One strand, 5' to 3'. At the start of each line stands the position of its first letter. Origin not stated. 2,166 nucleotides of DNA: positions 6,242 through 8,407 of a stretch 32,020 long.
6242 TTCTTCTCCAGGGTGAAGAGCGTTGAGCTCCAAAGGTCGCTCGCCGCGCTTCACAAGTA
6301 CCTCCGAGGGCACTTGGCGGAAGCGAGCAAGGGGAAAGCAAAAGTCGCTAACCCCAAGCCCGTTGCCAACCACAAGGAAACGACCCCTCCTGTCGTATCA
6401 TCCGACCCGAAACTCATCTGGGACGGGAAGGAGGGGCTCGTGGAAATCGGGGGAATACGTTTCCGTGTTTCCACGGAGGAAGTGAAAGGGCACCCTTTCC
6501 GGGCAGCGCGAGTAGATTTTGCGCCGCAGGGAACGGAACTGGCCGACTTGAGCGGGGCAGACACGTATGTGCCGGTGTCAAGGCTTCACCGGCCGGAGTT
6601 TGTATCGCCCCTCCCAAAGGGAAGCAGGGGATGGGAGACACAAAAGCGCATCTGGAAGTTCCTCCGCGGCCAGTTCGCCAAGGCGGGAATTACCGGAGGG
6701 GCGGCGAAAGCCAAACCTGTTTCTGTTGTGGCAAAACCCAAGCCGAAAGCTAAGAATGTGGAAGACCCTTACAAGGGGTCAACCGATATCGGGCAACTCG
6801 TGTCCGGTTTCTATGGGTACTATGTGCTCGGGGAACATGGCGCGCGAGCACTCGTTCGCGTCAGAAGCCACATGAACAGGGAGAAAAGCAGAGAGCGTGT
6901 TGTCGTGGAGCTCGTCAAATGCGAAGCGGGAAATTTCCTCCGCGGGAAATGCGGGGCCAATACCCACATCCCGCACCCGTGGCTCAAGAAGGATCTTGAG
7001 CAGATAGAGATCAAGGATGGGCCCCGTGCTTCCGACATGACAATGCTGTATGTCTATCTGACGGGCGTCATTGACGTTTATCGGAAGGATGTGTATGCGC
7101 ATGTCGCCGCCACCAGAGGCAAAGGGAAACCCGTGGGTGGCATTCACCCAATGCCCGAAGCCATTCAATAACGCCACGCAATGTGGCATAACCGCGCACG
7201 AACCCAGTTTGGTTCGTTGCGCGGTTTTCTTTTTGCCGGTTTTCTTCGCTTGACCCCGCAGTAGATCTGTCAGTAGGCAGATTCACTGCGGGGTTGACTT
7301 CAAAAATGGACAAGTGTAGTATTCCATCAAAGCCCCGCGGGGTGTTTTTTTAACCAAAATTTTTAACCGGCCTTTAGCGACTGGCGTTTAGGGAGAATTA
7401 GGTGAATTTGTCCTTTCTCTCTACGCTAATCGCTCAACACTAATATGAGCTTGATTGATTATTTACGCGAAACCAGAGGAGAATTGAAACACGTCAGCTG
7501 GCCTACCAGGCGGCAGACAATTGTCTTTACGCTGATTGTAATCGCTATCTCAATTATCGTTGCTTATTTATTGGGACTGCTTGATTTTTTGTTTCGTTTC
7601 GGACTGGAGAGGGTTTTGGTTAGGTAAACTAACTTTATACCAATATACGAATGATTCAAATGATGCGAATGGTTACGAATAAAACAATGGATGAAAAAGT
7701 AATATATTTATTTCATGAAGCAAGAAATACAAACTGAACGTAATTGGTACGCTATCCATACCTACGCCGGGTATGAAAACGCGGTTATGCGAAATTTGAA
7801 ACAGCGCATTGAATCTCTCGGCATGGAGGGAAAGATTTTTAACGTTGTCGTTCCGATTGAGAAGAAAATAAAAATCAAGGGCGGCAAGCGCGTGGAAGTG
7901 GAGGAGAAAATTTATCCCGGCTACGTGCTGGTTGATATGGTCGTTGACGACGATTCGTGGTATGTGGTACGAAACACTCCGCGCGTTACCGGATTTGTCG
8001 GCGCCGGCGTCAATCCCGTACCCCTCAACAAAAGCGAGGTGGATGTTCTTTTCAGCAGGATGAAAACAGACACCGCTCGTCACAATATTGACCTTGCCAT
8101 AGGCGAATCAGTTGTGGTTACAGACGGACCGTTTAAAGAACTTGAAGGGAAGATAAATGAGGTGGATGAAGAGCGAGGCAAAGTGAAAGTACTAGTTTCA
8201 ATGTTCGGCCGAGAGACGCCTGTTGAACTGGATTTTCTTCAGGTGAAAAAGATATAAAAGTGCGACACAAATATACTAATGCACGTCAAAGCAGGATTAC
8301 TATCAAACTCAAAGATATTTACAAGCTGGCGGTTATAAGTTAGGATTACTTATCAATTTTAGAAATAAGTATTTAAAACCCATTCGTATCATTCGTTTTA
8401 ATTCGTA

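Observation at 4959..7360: G+C-rich island whose genes use canonical promoter/SD/terminator signals, unlike the surrounding backbone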

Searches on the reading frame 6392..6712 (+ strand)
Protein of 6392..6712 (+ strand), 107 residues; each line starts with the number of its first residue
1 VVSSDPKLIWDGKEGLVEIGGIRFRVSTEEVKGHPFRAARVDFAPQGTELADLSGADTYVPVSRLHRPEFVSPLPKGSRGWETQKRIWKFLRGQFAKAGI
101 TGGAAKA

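Call 47: search_solved_structures(query=A3, max_evalue=10)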
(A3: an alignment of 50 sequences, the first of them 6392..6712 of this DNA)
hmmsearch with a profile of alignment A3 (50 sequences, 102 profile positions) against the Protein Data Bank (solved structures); distinct sequences matched with E-value up to 10: 7.
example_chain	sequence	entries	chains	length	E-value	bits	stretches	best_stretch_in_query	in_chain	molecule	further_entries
6gfk_A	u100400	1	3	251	0.0022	21.2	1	9-56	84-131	U6 small nuclear RNA (adenine-(43)-N(6))-methyltransferase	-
2h00_A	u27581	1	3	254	0.0022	21.2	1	9-56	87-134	methyltransferase 10 domain containing protein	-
6gfn_A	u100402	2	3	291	0.0027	20.9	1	9-56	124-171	U6 small nuclear RNA (adenine-(43)-N(6))-methyltransferase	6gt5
6b91_A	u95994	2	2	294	0.0028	20.8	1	9-56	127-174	U6 small nuclear RNA (adenine-(43)-N(6))-methyltransferase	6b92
6du4_A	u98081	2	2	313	0.003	20.7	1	9-56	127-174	U6 small nuclear RNA (adenine-(43)-N(6))-methyltransferase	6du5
8dgf_A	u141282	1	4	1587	0.031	17.5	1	56-97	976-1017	ATP-binding protein Avs4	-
3frp_G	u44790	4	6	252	0.52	13.5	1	38-85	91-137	Cobra venom factor gamma chain | Cobra venom factor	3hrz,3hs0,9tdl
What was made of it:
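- On PUR / Whirly / PC4-like ssDNA/RNA-binding domains: No PDB sequence hit (call 47).
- Tried and rejected: A repeat-2 profile gave only spurious weak hits (call 47).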

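Call 50: predict_structure(alignment_id=A3)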
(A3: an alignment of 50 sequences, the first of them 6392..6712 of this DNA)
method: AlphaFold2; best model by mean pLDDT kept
length: 107 residues; sequences in the alignment: 50
mean_pLDDT: 91.7   pTM: 0.83
mean pLDDT of the five models: 91.7, 91.7, 90.9, 88.8, 86.0
residues with pLDDT >= 90: 97; 70-90: 4; 50-70: 2; < 50: 4
segments of 3 or more residues with pLDDT < 50: 104-107
pLDDT, mean of each block of 10 residues (from residue 1): 92 96 97 95 96 95 94 93 96 94 50
secondary structure, 60 per line:
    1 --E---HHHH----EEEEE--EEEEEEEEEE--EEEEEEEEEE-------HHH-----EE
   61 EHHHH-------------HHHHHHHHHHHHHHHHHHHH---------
elements in order: H7-10 E15-19 E22-31 E34-43 E59-61 H62-65 H79-98
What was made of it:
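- On PUR / Whirly / PC4-like ssDNA/RNA-binding domains: The topology is compatible (call 50).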

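Call 52: fold_search(model_id=the predicted structure, library=pdb)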
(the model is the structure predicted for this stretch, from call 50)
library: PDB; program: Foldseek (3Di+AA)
matches with E <= 10: 330; with E <= 0.001: 0
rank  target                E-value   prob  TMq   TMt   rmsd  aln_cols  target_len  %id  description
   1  8hxi_A                3.8e-01  0.08  0.20  0.11  15.4       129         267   16  Crystal structure of B3 L1 MBL in complex with 2-amino-5-(4-isopropylbenzyl)thiazole-4-carboxylic acid (released 2023-11-01)
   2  5n5g                  6.9e-01  0.60  0.27  0.13   3.6        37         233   19  Crystal structure of di-zinc metallo-beta-lactamase VIM-1 (released 2018-03-07)
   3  8p8y                  7.4e-01  0.60  0.27  0.13   3.6        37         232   19  Crystal structure of the metallo-beta-lactamase VIM1 with 1657 (released 2024-06-26)
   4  5n58_B                8.8e-01  0.51  0.24  0.12   2.9        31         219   19  di-Zinc VIM-5 metallo-beta-lactamase in complex with (1-chloro-4-hydroxyisoquinoline-3-carbonyl)-D-tryptophan (Compoun (released 2017-05-17)
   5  8p9q                  9.4e-01  0.51  0.27  0.13   3.5        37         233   19  Crystal structure of the metallo-beta-lactamase VIM1 with 2455 (released 2024-06-26)
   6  6x2f_A                1.1e+00  0.18  0.27  0.03   7.7        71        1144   22  Mfd-bound E.coli RNA polymerase elongation complex - L2 state (released 2021-02-03)
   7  6slc_AAA              1.1e+00  0.16  0.23  0.21   3.9        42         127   19  Mutations in SsgB correlate to longitudinal cell division during sporulation of Streptomyces coelicolor (released 2020-08-26)
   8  8cht_B                1.1e+00  0.15  0.31  0.25   6.6        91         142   13  Crystal structure of human PURA (fragment Glu57-Glu212, PUR repeat I and II) (released 2024-02-21)
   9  4rnd_A                1.1e+00  0.08  0.19  0.12  14.3        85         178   14  Crystal Structure of the subunit DF-assembly of the eukaryotic V-ATPase. (released 2014-12-10)
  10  8pge                  1.1e+00  0.47  0.27  0.13   3.5        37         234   19  Crystal structure of the metallo-beta-lactamase VIM1 with 2936 (released 2024-07-10)
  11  5n55_B                1.1e+00  0.41  0.24  0.12   3.2        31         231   19  mono-Zinc VIM-5 metallo-beta-lactamase in complex with (1-chloro-4-hydroxyisoquinoline-3-carbonyl)-L-tryptophan (Compo (released 2017-05-17)
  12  6v1p_B                1.1e+00  0.41  0.23  0.11   3.2        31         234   19  Structure of VIM-2 bound to QPX7728 at 1.20 A (released 2020-03-25)
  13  6op6                  1.1e+00  0.41  0.26  0.13   3.6        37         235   19  Structure of VIM-20 in the reduced state (released 2019-10-23)
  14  8chv_B                1.1e+00  0.14  0.30  0.23   7.9        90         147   11  Crystal structure of human PURA (fragment Glu57-Glu212, PUR repeat I and II) R140P mutant (released 2024-02-21)
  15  2whg_A                1.2e+00  0.41  0.27  0.13   3.6        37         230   19  Crystal Structure of the Di-Zinc Metallo-beta-lactamase VIM-4 from Pseudomonas aeruginosa (released 2010-05-19)
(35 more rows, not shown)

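Call 57: fold_search(model_id=the predicted structure, library=viral)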
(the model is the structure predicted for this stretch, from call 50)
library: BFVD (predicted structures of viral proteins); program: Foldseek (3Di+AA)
matches with E <= 10: 819; with E <= 0.001: 0
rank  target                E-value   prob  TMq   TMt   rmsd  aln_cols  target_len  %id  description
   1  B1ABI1                1.2e-01  0.28  0.29  0.11  15.2       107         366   10  (no name in the UniProt tables at hand)
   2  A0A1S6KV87            1.9e-01  0.18  0.22  0.24  11.4        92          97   18  Transcriptional regulator protein [Providencia phage vB_PreS_PR1]
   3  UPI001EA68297         2.0e-01  0.30  0.29  0.20   9.4       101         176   21  (no name look-up for this kind of identifier)
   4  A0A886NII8            2.1e-01  0.23  0.25  0.19   9.9        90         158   17  (no name in the UniProt tables at hand)
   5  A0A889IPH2            2.4e-01  0.30  0.26  0.34  10.9        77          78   23  (no name in the UniProt tables at hand)
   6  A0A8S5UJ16            2.4e-01  0.21  0.27  0.30  12.9        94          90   12  Putative TRANSCRIPTIONAL COACTIVATOR P15, RECOMBINATION, REPAIR, TRANSCRIPTION, SSB.9A [Myoviridae sp. ctu2j3]
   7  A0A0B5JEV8            2.7e-01  0.14  0.21  0.12  10.9        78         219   19  Uncharacterized protein [Pandoravirus inopinatum]
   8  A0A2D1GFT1            3.1e-01  0.51  0.35  0.36   4.6        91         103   13  Uncharacterized protein [Gordonia phage Lozinak]
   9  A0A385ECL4            3.1e-01  0.12  0.25  0.27  14.1       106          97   14  Uncharacterized protein [Caulobacter phage CcrBL10]
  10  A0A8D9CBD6            3.5e-01  0.11  0.22  0.19  12.5        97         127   13  Uncharacterized protein [uncultured marine phage]
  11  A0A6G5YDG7            3.7e-01  0.18  0.29  0.33  12.4       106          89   10  (no name in the UniProt tables at hand)
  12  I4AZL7                4.0e-01  0.44  0.26  0.36   4.9        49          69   18  (no name in the UniProt tables at hand)
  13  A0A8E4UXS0            4.5e-01  0.08  0.20  0.06  20.6        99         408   12  Uncharacterized protein [Maribacter phage Colly_1]
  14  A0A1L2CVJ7            4.8e-01  0.15  0.32  0.29   9.8       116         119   12  Uncharacterized protein [Pectobacterium phage vB_PcaM_CBB]
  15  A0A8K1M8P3            5.1e-01  0.28  0.24  0.08   4.7        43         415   23  (no name in the UniProt tables at hand)
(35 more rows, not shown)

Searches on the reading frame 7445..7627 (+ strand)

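Call 6: search_protein_families(library=pfam, proteins=[window:7445-7627:+], max_evalue=1)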
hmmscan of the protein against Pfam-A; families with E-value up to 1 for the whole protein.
window:7445-7627:+ (60 aa): 2 families
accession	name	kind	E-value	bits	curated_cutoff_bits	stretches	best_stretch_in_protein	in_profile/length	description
PF00584.25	SecE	-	5.8e-17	61.8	22.7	1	5-57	2-53/55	SecE/Sec61-gamma subunits of protein translocation complex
PF03356.20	Pox_LP_H2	-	0.08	13.3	27.6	1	4-42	13-48/188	Viral late protein H2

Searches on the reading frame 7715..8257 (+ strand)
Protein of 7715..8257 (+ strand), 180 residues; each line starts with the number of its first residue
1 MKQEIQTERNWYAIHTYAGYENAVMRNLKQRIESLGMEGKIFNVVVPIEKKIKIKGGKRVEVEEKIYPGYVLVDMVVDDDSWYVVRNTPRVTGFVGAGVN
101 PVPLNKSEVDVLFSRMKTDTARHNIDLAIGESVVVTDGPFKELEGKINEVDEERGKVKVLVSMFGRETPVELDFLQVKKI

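Call 6: search_protein_families(library=pfam, proteins=[window:7715-8257:+], max_evalue=1)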
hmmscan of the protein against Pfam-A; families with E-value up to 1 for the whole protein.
window:7715-8257:+ (180 aa): 4 families
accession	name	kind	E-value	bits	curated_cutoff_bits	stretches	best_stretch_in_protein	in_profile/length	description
PF02357.24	NusG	-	2.4e-27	95.7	22.2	1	10-111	2-91/93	Transcription termination factor nusG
PF00467.35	KOW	-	9.9e-06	25.6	22.3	1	130-159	2-29/32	KOW motif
PF23284.2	KOW2_Spt5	-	0.0026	18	28.9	1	130-179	2-49/50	Transcription elongation factor SPT5, second KOW domain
PF23290.1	KOW5_SPT5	-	0.14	12.1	27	1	129-154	2-27/46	Transcription elongation factor SPT5, fifth KOW domain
